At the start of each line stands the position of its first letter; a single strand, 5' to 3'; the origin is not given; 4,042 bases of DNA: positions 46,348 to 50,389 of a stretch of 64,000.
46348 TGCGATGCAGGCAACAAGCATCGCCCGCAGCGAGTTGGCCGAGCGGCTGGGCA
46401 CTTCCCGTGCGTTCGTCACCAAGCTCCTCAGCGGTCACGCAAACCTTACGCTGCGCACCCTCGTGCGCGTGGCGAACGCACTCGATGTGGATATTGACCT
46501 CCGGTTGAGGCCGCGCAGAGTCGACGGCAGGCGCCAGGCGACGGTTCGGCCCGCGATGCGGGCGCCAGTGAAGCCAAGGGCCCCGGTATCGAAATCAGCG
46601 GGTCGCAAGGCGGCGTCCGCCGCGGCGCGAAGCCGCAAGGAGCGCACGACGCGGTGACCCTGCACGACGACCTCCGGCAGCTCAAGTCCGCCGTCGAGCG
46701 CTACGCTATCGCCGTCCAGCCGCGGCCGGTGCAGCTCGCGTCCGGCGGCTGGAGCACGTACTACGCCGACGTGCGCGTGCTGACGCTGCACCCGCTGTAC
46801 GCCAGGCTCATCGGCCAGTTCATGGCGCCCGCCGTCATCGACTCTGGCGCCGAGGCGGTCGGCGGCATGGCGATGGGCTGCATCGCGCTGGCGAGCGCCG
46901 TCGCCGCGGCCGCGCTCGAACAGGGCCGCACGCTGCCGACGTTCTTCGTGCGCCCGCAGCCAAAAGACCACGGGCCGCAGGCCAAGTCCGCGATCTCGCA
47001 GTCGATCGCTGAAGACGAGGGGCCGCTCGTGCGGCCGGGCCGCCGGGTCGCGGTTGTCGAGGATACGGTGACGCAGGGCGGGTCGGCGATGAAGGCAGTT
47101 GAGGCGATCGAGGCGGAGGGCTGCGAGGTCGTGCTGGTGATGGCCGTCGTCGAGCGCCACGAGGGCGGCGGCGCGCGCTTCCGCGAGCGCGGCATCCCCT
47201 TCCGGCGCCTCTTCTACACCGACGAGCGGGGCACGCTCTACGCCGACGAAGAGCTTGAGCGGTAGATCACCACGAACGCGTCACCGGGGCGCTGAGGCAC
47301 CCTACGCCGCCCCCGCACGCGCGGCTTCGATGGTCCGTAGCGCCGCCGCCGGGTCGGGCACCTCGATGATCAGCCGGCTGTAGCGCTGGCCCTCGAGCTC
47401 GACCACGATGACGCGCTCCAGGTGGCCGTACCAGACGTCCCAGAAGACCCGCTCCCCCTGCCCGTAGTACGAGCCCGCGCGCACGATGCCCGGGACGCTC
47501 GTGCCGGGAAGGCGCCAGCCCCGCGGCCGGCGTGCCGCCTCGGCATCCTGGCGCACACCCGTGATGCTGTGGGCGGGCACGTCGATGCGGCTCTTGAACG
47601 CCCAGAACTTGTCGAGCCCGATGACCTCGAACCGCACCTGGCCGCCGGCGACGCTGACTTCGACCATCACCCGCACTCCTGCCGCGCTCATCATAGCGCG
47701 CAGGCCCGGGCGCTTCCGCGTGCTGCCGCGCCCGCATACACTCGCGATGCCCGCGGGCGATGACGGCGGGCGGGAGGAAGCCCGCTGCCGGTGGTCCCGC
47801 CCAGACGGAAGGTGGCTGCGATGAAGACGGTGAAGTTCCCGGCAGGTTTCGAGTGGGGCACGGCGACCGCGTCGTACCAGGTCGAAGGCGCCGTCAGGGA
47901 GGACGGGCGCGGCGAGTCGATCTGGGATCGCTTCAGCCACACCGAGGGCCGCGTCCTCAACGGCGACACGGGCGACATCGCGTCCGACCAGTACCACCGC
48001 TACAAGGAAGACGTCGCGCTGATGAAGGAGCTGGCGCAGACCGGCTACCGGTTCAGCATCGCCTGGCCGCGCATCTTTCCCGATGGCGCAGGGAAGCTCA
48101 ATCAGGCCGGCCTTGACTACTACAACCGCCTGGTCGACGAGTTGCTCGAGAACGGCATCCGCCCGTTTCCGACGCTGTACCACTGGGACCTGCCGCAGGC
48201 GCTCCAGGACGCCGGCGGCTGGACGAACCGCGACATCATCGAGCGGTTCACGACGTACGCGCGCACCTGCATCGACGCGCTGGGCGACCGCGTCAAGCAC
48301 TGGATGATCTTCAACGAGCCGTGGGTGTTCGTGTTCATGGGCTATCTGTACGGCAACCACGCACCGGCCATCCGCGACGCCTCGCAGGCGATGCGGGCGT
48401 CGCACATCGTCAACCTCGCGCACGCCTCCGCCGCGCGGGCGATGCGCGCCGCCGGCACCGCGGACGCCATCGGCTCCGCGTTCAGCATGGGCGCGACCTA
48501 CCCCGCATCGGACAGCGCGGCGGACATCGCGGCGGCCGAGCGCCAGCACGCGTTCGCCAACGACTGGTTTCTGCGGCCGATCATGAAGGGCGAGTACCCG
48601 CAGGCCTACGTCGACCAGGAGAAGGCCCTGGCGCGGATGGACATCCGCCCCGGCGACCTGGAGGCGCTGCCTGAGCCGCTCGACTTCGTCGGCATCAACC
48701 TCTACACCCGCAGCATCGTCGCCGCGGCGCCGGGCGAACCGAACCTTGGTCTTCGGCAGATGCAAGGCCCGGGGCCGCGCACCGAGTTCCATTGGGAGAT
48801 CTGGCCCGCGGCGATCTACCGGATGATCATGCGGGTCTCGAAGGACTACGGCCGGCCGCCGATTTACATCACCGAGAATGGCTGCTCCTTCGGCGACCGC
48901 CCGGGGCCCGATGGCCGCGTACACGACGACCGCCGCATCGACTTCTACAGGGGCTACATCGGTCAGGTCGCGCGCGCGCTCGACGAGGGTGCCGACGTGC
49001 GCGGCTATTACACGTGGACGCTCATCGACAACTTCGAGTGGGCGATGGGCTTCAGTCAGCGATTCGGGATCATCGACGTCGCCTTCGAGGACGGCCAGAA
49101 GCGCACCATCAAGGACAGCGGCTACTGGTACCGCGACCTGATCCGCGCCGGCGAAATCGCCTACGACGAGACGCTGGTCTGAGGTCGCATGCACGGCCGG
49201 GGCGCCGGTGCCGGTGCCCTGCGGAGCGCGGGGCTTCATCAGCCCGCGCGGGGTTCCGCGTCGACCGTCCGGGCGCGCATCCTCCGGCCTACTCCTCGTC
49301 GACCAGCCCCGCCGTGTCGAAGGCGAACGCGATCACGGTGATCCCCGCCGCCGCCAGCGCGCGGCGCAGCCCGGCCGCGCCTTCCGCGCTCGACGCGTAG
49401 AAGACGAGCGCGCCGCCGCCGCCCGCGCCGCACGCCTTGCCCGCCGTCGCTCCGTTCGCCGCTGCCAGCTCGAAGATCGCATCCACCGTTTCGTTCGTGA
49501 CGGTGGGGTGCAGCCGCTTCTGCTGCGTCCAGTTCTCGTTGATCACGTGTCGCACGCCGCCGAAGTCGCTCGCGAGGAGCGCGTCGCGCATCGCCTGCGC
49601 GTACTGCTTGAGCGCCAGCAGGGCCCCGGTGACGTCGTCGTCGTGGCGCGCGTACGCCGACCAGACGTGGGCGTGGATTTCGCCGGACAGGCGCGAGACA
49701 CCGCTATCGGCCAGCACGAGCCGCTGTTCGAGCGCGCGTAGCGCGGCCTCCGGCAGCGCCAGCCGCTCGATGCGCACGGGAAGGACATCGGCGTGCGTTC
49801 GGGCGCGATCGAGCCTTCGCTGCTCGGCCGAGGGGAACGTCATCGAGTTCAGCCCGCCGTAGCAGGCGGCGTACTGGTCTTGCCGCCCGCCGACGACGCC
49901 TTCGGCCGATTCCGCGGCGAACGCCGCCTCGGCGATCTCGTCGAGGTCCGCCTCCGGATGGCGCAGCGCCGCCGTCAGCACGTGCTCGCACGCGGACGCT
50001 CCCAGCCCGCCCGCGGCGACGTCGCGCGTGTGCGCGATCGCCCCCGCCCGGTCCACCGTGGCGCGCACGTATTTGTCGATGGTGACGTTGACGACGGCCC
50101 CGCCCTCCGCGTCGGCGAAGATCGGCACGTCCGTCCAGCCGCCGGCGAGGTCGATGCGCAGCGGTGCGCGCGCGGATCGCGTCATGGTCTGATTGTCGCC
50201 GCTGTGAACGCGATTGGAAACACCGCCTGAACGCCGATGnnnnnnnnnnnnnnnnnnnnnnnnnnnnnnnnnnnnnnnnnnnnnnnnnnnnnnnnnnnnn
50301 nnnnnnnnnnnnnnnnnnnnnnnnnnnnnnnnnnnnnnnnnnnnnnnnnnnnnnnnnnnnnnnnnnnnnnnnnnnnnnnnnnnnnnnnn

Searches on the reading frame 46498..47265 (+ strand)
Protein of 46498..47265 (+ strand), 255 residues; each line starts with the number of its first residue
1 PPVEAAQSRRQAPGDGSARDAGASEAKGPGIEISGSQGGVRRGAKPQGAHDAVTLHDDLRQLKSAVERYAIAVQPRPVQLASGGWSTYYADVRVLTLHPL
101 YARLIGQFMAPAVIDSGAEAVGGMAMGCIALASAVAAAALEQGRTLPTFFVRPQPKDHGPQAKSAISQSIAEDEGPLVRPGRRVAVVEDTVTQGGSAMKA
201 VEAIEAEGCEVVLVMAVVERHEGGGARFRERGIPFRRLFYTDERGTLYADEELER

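Call 92: search_protein_families(library=pfam, proteins=[window:46498-47265:+], max_evalue=0.00001)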
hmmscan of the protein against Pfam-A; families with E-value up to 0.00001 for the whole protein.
window:46498-47265:+ (255 aa): 1 family
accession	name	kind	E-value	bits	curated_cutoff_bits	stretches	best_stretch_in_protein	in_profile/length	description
PF00156.33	Pribosyltran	-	7e-08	32.4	26.3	1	121-224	33-130/158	Phosphoribosyl transferase domain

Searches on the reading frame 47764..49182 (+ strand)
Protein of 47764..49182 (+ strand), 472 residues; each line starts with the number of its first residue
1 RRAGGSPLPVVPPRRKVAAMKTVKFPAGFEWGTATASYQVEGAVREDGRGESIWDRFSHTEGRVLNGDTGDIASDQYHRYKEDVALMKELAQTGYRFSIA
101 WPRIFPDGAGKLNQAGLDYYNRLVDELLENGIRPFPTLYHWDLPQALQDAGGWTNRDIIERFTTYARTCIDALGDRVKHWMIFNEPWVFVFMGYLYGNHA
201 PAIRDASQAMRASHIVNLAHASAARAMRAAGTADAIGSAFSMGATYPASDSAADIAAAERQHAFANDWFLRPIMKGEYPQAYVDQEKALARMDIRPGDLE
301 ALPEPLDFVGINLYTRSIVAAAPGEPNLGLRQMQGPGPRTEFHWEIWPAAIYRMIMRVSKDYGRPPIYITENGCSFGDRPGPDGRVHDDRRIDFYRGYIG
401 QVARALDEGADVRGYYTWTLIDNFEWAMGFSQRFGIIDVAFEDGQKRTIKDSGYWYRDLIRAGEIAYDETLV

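Call 92: search_protein_families(library=pfam, proteins=[window:47764-49182:+], max_evalue=0.00001)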
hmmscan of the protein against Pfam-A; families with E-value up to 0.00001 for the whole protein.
window:47764-49182:+ (472 aa): 1 family
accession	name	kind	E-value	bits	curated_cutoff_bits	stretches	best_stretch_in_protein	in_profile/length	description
PF00232.24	Glyco_hydro_1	-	4.2e-167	556.6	22.6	1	24-462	4-450/453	Glycosyl hydrolase family 1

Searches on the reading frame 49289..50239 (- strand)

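Call 92: search_protein_families(library=pfam, proteins=[window:49289-50239:-], max_evalue=0.00001)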
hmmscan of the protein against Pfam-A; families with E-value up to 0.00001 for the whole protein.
window:49289-50239:- (316 aa): 1 family
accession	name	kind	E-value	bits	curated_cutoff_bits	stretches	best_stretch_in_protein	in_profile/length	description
PF08544.19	GHMP_kinases_C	-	1.7e-08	35.2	21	1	217-299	1-83/85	GHMP kinases C terminal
